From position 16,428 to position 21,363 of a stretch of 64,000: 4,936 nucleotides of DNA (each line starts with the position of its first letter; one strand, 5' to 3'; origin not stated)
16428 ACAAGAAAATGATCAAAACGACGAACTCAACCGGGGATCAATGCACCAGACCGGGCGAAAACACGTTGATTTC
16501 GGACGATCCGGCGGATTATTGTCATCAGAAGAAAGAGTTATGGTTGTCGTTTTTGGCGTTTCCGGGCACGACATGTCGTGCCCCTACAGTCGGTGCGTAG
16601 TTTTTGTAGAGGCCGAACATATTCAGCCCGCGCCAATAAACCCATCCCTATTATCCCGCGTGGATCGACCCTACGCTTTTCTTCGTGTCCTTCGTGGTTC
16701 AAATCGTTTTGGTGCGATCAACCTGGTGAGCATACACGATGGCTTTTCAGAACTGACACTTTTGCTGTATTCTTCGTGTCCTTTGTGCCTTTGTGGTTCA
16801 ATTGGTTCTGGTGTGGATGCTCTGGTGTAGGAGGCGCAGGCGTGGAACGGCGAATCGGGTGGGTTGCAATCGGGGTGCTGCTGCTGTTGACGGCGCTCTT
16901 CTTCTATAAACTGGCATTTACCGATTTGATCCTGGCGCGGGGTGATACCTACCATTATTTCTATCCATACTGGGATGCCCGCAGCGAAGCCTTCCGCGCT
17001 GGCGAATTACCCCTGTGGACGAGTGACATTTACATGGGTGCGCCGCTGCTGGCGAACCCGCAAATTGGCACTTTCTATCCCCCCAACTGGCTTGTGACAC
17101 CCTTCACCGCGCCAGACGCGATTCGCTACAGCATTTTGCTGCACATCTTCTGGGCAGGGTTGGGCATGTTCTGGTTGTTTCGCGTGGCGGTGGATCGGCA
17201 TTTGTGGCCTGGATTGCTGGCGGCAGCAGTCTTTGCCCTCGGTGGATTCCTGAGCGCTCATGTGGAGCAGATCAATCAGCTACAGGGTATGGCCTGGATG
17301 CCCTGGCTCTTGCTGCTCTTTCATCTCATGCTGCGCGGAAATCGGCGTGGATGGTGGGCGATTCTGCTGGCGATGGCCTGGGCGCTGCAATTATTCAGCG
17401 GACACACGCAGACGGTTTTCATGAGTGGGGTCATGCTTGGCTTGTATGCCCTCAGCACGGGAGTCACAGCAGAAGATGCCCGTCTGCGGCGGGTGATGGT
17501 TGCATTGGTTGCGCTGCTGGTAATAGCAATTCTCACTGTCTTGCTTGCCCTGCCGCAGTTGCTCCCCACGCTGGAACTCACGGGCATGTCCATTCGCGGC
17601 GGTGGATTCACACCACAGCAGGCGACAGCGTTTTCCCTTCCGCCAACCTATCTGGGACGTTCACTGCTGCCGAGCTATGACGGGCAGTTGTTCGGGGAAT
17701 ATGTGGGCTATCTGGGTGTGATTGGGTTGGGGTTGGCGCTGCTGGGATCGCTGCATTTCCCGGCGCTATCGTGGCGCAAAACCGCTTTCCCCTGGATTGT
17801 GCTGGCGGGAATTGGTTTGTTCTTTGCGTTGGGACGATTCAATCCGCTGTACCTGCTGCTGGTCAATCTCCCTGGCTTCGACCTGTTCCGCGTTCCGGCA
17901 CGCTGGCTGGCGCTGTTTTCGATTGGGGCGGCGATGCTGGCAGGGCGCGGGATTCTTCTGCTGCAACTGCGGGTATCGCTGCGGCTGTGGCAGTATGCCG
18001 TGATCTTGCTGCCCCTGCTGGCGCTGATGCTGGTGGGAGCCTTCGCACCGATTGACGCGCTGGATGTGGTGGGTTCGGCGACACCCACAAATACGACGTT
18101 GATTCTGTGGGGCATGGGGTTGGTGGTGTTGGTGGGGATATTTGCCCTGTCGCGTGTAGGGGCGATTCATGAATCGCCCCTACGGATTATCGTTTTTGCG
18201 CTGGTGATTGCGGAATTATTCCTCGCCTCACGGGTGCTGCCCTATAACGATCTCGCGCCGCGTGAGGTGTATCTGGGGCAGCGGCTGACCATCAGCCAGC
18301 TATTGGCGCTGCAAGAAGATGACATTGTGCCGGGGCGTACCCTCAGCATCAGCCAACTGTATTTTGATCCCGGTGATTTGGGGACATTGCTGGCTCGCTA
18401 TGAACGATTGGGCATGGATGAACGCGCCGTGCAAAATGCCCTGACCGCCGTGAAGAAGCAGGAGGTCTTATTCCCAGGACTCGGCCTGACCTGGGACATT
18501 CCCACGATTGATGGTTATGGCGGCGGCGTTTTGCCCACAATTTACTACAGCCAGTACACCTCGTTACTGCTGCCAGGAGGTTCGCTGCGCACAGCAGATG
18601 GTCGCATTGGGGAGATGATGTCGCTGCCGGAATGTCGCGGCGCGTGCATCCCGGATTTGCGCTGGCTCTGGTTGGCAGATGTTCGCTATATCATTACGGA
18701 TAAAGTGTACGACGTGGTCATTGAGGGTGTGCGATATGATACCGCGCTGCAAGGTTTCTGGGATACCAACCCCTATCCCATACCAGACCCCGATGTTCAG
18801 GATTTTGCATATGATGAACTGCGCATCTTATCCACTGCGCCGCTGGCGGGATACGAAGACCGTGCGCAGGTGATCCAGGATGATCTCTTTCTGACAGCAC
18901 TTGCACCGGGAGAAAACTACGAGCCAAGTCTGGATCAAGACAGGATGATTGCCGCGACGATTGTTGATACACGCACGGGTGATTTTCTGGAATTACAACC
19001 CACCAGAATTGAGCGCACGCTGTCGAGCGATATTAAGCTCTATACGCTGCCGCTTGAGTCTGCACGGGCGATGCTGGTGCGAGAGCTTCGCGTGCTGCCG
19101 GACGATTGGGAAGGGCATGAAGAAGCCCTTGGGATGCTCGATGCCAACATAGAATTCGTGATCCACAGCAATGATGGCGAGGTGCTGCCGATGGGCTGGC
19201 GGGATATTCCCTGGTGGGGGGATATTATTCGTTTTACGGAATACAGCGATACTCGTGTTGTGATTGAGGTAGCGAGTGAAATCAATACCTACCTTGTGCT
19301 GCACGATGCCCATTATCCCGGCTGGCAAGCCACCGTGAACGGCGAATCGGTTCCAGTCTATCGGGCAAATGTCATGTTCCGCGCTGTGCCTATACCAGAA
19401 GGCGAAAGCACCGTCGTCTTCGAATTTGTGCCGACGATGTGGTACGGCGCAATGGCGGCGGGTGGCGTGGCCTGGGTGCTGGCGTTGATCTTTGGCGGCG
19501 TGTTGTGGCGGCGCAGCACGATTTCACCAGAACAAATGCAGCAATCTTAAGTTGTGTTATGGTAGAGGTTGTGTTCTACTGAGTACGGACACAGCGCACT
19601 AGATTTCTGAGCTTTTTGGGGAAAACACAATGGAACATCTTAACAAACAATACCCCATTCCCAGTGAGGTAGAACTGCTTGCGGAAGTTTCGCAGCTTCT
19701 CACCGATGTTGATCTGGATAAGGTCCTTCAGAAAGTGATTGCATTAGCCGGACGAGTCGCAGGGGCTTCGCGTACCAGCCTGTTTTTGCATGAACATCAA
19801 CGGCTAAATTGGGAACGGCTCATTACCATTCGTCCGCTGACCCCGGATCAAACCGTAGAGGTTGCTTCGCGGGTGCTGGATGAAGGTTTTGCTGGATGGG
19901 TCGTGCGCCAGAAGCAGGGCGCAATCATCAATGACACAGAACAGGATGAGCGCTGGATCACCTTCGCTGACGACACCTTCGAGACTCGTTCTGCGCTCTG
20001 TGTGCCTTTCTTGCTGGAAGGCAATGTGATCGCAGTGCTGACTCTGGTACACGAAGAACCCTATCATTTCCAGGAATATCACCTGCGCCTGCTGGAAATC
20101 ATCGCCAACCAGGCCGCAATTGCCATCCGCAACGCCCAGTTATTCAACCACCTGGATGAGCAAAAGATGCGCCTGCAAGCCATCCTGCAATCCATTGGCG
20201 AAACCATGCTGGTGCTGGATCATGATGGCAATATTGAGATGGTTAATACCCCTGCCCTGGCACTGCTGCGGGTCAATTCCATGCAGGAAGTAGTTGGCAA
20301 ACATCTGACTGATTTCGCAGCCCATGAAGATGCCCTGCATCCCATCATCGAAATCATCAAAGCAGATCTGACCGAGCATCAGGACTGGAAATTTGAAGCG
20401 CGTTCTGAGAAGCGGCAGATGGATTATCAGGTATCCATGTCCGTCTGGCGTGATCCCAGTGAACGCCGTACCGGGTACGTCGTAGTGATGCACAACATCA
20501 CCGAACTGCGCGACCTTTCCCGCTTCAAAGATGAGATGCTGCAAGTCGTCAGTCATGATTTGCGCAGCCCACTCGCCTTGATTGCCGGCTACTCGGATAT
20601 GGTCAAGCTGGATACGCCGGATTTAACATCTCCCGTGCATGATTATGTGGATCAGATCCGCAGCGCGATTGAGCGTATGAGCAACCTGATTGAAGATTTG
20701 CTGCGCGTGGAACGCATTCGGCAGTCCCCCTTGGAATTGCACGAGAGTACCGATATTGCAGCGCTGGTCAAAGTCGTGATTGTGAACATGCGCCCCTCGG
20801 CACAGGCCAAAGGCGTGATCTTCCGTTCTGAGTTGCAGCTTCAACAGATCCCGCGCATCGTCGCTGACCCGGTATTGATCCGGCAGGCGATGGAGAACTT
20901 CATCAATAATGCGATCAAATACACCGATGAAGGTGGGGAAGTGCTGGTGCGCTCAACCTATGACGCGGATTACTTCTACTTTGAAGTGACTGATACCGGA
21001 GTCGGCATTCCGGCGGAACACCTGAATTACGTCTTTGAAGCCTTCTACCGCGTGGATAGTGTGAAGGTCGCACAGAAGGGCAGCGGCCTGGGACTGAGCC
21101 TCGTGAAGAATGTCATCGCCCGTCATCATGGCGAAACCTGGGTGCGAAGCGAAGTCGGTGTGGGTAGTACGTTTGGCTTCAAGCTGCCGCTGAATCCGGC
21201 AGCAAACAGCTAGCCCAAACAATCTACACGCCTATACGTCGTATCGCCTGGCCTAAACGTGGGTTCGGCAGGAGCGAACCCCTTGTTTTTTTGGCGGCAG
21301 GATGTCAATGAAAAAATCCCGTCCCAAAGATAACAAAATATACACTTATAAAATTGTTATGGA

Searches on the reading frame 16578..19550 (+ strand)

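Call 7: search_protein_families(library=pfam, proteins=[window:16578-19550:+], max_evalue=0.001)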
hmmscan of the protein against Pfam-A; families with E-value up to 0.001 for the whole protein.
window:16578-19550:+ (990 aa): 1 family
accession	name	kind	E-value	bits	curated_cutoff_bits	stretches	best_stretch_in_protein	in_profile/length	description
PF09586.16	YfhO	-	4.2e-18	65.5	28.5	2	887-956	759-829/835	Bacterial membrane protein YfhO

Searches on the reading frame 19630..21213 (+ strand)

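Call 7: search_protein_families(library=pfam, proteins=[window:19630-21213:+], max_evalue=0.001)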
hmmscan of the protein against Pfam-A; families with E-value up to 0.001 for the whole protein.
window:19630-21213:+ (527 aa): 12 families
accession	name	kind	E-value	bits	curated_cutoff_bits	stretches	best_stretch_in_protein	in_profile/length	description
PF02518.31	HATPase_c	-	5.9e-28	98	26.4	1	413-522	2-110/111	Histidine kinase-, DNA gyrase B-, and HSP90-like ATPase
PF13185.12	GAF_2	-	2.1e-21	77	28.6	1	28-166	3-135/136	GAF domain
PF01590.32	GAF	-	2.3e-20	73.9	22.4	1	28-166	1-133/133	GAF domain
PF00512.31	HisKA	-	3.7e-15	56.1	26.9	1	300-365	2-65/66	His Kinase A (phospho-acceptor) domain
PF00989.32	PAS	-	5.4e-12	46.2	22.6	1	181-290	2-113/113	PAS fold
PF13492.12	GAF_3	-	1.7e-09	38.6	27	1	28-168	1-129/129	GAF domain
PF13426.13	PAS_9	-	1.9e-09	38.1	27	1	192-292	3-103/103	PAS domain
PF08448.16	PAS_4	-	2.2e-06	28.3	23.1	1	188-294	3-109/110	PAS fold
PF13188.13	PAS_8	-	3.6e-05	23.9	21.8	1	181-233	2-54/65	PAS domain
PF13596.12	PAS_10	-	7.6e-05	23.8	22.1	1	182-291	1-106/106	PAS domain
PF24820.1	Diguanyl_cycl_sensor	-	0.00011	22.6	28.1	1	186-232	2-47/109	Diguanylate cyclase-like sensor domain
PF13581.12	HATPase_c_2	-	0.00034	21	27.4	0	417-496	32-109/127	Histidine kinase-like ATPase domain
